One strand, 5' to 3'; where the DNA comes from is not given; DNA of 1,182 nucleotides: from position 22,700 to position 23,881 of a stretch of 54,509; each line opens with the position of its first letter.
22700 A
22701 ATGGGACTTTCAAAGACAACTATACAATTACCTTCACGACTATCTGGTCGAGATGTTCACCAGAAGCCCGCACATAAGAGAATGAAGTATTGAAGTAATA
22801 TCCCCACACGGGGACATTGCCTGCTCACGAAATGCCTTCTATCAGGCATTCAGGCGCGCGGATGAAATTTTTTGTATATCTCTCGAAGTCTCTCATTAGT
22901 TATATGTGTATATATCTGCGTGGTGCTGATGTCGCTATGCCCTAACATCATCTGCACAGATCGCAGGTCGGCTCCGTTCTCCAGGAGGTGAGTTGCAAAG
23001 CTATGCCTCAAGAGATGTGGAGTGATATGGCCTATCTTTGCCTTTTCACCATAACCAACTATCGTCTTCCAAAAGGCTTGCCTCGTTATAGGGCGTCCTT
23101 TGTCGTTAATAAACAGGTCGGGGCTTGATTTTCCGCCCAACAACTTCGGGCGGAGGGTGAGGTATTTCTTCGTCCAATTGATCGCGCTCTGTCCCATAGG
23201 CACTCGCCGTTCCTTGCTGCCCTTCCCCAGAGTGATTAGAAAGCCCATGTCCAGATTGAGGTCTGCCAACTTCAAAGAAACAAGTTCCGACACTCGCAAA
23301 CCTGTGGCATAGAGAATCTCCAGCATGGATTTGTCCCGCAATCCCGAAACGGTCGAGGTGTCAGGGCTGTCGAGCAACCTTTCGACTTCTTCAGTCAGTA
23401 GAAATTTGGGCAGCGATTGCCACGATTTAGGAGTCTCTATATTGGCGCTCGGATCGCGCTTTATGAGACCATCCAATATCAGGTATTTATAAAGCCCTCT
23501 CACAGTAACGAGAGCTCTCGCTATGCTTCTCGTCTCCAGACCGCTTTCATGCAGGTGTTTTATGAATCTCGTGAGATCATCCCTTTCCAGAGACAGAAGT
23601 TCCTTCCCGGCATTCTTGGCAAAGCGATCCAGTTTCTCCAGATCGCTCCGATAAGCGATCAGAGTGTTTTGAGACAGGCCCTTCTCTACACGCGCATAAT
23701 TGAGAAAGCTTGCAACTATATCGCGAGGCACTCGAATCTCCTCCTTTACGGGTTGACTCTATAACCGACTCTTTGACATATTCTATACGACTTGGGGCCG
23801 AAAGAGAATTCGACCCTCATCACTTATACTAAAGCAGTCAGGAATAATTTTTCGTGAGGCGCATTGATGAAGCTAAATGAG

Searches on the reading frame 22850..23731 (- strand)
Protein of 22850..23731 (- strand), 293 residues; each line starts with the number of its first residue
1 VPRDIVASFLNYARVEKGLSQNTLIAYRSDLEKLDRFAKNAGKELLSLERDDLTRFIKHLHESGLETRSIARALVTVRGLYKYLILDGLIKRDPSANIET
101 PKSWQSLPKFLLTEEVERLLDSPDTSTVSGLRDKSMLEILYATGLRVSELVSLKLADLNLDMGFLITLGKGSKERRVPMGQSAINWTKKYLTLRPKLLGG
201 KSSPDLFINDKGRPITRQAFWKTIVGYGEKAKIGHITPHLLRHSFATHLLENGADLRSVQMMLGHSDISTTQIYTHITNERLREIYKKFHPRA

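Call 3: search_protein_families(library=pfam, proteins=[window:22850-23731:-], max_evalue=0.01)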
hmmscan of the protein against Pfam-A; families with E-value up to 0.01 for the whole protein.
window:22850-23731:- (293 aa): 4 families
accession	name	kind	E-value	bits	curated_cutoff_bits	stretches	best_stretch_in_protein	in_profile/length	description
PF00589.27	Phage_integrase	-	2.1e-51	174.5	27.1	1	110-280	2-171/172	Phage integrase family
PF02899.23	Phage_int_SAM_1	-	8.5e-21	74.5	22.3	1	7-86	2-81/83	Phage integrase, N-terminal SAM-like domain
PF13102.12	Phage_int_SAM_5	-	4.1e-06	27.5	22.3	1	17-96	14-94/98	Phage integrase SAM-like domain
PF13495.12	Phage_int_SAM_4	-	0.00054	20.8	27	1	8-84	4-78/85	Phage integrase, N-terminal SAM-like domain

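Call 4: search_protein_families(library=ncbifam, proteins=[window:22850-23731:-], max_evalue=0.01)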
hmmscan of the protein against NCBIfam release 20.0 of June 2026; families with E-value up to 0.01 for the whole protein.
window:22850-23731:- (293 aa): 13 families
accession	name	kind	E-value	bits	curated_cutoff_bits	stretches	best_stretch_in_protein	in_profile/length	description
NF001399.0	PRK00283.1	subfamily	5.6e-111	370.6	279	1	4-293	7-299/300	tyrosine recombinase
TIGR02225.1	recomb_XerD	equivalog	1.2e-110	369.5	329.6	1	8-293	2-290/290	site-specific tyrosine recombinase XerD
TIGR02224.1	recomb_XerC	equivalog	2e-93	313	335.15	1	8-293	2-293/295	tyrosine recombinase XerC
NF040815.2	recomb_XerA_Arch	equivalog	1.4e-67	228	220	1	8-286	2-263/263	site-specific tyrosine recombinase/integron integrase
NF002331.0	PRK01287.1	subfamily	1.2e-59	202.1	371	1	16-291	39-326/365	site-specific tyrosine recombinase XerC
TIGR02249.1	integrase_gron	subfamily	6e-38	131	265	2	230-281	252-304/315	integron integrase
NF003462.0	PRK05084.1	equivalog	4.8e-34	117.7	267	1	132-288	196-355/360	tyrosine recombinase XerS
NF011946.0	PRK15417.1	equivalog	5e-23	81.8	435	2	221-278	258-316/337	integron integrase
NF007370.0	PRK09870.1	subfamily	1.5e-21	77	221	1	109-289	11-191/200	tyrosine-type DNA invertase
NF007371.0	PRK09871.1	subfamily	2.9e-17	62.9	222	1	109-288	5-185/198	tyrosine-type DNA invertase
NF002685.0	PRK02436.1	equivalog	1.5e-09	38.1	178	1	141-272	122-241/245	site-specific tyrosine recombinase XerD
NF040693.1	recomb_GmtY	equivalog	6.7e-08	32.2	340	1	188-284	337-439/441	gamma-mobile-trio recombinase GmtY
NF041502.1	integrase_1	equivalog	2.1e-06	26.8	350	1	232-287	315-370/484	site-specific integrase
